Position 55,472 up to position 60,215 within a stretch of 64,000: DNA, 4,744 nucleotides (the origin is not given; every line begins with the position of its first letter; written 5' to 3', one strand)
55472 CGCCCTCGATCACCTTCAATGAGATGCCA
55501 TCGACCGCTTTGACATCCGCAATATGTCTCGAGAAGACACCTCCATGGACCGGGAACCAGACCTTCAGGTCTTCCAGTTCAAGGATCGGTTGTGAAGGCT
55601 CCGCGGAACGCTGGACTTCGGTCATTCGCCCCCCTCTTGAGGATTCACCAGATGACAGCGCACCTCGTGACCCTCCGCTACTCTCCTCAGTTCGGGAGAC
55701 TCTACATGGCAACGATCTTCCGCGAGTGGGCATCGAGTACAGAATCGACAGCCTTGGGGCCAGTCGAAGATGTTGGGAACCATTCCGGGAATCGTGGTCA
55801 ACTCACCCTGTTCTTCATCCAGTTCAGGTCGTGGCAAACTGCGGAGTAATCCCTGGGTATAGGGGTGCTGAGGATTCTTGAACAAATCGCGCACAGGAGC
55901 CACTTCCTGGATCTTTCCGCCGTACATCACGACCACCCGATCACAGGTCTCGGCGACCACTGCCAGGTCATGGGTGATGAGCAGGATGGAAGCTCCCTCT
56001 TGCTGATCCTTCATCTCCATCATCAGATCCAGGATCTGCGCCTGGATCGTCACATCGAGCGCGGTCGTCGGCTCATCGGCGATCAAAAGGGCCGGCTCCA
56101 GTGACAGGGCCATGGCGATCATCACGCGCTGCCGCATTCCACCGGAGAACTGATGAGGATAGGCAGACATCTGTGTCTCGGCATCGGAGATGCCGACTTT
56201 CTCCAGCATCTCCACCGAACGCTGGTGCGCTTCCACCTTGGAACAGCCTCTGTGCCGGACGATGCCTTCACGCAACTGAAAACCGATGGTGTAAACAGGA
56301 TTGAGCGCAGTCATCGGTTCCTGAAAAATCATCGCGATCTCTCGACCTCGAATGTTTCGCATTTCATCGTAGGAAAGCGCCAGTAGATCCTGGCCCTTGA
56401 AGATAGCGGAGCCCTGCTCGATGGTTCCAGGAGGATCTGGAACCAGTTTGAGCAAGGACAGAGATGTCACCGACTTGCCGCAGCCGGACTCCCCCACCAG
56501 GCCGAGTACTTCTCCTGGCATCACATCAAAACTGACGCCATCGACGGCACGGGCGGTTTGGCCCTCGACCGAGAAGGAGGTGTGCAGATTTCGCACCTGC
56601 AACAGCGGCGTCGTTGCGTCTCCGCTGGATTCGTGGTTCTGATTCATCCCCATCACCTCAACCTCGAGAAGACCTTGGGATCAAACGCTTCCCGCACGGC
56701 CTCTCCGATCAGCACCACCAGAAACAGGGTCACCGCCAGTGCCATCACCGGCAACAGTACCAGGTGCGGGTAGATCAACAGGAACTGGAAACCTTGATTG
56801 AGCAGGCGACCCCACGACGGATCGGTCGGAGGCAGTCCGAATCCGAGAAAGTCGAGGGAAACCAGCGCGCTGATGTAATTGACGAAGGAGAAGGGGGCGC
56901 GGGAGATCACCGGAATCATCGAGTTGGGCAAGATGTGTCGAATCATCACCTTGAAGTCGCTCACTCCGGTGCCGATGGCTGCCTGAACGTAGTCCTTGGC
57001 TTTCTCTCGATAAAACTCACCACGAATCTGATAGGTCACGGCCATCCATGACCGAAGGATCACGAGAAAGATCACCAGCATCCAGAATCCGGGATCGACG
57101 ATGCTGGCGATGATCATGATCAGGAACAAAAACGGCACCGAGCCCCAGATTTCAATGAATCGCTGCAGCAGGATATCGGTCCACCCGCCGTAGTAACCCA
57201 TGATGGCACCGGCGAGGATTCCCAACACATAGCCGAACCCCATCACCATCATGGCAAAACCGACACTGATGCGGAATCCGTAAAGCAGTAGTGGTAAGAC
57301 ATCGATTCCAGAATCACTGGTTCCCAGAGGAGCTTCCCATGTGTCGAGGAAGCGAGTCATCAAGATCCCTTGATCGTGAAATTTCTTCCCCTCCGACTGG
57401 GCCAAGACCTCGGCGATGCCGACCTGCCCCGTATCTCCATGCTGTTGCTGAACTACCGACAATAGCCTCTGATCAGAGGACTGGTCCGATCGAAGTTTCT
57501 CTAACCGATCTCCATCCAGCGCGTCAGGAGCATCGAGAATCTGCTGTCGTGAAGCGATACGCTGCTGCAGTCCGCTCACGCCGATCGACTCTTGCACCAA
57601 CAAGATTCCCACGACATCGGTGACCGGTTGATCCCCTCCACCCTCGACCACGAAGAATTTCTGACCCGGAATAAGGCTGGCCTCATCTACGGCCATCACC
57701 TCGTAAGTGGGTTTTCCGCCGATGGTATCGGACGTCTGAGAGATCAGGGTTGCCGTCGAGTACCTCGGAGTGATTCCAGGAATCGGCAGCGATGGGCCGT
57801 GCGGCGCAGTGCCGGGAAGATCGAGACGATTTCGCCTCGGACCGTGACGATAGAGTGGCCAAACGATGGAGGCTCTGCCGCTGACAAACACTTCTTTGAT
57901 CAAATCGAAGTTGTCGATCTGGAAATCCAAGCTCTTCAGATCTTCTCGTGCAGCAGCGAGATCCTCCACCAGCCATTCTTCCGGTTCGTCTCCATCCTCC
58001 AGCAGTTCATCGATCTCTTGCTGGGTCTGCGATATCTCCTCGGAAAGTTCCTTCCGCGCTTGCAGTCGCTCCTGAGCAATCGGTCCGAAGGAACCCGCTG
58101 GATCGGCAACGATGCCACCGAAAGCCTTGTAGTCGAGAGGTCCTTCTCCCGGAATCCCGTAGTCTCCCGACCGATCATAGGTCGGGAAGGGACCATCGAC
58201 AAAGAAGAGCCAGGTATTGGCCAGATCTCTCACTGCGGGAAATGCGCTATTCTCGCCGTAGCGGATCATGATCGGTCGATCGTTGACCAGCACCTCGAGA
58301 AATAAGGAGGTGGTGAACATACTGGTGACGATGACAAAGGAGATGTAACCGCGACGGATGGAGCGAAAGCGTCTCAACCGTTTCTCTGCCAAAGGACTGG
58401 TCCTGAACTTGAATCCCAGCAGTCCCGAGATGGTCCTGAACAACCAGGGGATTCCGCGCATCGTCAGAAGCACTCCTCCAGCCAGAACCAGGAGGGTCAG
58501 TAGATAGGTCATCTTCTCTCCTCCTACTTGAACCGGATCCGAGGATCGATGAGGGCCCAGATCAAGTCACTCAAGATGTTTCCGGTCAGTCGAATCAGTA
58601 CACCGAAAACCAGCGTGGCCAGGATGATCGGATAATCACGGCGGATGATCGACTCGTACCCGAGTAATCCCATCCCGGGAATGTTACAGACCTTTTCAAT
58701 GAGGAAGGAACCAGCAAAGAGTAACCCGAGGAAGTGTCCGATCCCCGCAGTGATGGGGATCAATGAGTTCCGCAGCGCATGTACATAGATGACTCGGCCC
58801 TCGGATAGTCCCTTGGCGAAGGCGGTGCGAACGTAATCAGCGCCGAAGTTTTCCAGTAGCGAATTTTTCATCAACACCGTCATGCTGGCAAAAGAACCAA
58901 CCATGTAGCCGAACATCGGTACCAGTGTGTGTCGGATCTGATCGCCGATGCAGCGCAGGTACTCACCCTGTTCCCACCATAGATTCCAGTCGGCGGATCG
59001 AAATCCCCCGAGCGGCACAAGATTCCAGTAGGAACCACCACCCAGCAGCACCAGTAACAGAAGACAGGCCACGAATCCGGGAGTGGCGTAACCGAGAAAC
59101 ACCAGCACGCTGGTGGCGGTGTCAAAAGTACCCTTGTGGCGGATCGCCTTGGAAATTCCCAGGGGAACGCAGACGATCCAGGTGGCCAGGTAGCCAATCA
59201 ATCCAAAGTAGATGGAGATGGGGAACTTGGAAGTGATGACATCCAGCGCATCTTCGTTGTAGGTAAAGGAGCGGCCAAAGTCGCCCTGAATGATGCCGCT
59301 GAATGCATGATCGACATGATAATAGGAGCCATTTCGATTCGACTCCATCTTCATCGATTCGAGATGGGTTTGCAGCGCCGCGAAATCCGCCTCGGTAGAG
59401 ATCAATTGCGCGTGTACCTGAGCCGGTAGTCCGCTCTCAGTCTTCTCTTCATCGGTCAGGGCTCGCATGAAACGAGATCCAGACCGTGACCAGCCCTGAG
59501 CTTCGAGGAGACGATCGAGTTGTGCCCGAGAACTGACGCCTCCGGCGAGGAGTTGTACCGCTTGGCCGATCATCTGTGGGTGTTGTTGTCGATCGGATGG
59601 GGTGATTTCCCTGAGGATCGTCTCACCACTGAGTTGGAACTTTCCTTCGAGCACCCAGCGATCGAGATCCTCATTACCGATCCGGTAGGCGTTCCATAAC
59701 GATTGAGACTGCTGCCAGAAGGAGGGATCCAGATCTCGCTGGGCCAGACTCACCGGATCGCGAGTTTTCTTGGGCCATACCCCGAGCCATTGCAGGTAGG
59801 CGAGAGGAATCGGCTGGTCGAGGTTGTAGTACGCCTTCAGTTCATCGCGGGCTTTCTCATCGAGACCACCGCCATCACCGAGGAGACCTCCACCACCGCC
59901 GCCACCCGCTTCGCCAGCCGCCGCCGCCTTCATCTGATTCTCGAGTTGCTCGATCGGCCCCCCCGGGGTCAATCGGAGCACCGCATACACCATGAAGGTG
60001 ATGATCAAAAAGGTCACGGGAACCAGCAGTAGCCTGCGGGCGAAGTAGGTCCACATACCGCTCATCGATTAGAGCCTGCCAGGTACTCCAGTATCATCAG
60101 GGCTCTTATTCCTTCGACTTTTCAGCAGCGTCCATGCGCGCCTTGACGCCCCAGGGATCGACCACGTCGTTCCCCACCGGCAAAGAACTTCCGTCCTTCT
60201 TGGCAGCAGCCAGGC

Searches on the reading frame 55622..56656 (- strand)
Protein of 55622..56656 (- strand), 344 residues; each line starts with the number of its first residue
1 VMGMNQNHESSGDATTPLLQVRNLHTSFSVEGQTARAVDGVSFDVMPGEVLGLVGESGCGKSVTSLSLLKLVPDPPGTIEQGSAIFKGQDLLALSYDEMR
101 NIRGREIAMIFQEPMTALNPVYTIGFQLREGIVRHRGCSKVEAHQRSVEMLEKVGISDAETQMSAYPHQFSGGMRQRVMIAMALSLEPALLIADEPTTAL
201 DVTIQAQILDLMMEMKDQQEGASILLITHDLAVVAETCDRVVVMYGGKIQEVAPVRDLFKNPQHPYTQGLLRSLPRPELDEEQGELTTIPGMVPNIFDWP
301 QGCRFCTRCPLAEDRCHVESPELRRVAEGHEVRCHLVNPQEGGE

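Call 53: search_protein_families(library=pfam, proteins=[window:55622-56656:-], max_evalue=0.0001)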
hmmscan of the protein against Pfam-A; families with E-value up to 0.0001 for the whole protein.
window:55622-56656:- (344 aa): 3 families
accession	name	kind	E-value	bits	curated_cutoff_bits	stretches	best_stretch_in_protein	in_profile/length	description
PF00005.33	ABC_tran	-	3e-28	99.6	25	1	39-198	2-137/137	ABC transporter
PF08352.17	oligo_HPY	-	4.3e-20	72.3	27.1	1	251-316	2-65/65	Oligopeptide/dipeptide transporter, C-terminal region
PF13304.12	AAA_21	-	5.4e-06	27.1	27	1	167-234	235-303/304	AAA domain, putative AbiEii toxin, Type IV TA system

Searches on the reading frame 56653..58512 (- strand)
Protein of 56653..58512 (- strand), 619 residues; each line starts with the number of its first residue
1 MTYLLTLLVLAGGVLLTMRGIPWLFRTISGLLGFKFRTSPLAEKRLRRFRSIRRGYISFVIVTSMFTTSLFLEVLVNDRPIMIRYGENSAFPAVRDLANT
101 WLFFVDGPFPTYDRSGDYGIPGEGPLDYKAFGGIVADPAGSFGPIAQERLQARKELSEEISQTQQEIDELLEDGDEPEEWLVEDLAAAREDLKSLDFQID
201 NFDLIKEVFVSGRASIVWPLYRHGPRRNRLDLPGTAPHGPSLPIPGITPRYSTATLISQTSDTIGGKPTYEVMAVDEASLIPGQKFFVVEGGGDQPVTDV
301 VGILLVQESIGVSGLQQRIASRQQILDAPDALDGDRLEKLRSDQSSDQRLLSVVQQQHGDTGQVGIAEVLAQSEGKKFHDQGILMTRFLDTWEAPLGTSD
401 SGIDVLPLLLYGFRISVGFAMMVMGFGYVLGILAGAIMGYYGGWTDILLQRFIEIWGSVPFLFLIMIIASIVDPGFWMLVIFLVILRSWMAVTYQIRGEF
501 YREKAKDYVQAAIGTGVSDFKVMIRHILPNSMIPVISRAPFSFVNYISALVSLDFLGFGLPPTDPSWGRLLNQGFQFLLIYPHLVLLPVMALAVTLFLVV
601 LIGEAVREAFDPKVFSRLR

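Call 53: search_protein_families(library=pfam, proteins=[window:56653-58512:-], max_evalue=0.0001)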
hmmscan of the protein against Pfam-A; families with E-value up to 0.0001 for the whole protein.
window:56653-58512:- (619 aa): 1 family
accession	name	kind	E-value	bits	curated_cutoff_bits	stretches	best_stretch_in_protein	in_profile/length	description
PF00528.27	BPD_transp_1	-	2.9e-29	102.5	26.4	1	431-614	1-182/184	Binding-protein-dependent transport system inner membrane component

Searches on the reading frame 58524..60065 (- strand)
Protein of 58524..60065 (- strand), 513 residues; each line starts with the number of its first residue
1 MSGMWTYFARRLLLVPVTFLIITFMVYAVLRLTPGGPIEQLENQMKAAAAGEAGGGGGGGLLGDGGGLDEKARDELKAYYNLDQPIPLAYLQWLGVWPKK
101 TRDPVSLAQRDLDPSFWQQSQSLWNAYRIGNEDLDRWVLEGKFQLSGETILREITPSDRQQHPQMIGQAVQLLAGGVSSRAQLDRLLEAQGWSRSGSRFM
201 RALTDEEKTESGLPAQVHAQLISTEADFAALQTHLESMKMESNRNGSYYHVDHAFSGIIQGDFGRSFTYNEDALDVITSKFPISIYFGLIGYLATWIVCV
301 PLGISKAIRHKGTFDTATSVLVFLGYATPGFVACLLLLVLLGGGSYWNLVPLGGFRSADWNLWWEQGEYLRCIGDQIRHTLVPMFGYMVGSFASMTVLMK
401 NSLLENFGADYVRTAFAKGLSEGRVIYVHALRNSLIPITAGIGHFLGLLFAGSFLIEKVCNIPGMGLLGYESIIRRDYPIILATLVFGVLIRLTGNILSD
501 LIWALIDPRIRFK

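Call 53: search_protein_families(library=pfam, proteins=[window:58524-60065:-], max_evalue=0.0001)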
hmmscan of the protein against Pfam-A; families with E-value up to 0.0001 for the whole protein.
window:58524-60065:- (513 aa): 1 family
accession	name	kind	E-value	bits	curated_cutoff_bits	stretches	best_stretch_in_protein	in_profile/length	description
PF00528.27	BPD_transp_1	-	4.3e-28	98.7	26.4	1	300-511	2-183/184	Binding-protein-dependent transport system inner membrane component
